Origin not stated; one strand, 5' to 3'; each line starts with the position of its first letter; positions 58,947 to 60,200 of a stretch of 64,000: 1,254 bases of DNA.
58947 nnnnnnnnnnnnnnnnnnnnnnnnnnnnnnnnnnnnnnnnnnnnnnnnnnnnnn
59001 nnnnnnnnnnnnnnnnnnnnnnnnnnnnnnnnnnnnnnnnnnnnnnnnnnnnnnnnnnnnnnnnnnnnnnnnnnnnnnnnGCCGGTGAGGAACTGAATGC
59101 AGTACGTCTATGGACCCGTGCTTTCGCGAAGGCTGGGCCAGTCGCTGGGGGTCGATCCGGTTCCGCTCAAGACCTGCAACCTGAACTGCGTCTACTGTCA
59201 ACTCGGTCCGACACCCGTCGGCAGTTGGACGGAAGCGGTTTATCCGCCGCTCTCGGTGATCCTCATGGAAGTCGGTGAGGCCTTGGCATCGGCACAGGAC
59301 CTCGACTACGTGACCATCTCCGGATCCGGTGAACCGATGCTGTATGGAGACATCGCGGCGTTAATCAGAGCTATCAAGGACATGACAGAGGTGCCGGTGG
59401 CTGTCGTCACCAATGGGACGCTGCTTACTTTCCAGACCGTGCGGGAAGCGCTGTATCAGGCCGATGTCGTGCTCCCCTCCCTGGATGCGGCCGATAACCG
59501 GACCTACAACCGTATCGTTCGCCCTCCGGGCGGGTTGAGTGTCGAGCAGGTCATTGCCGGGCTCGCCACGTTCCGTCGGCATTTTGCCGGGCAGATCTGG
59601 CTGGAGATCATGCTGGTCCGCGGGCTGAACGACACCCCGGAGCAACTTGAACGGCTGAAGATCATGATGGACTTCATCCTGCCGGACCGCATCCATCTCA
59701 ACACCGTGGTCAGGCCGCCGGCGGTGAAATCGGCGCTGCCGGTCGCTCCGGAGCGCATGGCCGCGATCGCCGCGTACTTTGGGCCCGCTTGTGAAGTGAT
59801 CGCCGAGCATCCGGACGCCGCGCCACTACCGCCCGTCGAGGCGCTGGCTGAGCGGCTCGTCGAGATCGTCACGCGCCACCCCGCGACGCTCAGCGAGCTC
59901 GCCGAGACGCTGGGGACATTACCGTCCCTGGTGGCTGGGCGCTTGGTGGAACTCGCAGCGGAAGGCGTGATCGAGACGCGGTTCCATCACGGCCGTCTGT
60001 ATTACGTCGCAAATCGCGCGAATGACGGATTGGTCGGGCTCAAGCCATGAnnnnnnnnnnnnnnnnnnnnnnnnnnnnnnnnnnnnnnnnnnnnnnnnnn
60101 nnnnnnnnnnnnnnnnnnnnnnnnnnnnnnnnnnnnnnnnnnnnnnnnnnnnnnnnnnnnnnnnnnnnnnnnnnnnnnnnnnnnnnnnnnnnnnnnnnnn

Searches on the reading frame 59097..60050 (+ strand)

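Call 54: search_protein_families(library=pfam, proteins=[window:59097-60050:+], max_evalue=0.0001)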
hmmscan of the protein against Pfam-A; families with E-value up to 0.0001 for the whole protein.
window:59097-60050:+ (317 aa): 1 family
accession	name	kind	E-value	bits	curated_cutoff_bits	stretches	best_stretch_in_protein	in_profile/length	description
PF04055.27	Radical_SAM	-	9.8e-19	68.6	29.5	1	25-182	5-160/166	Radical SAM superfamily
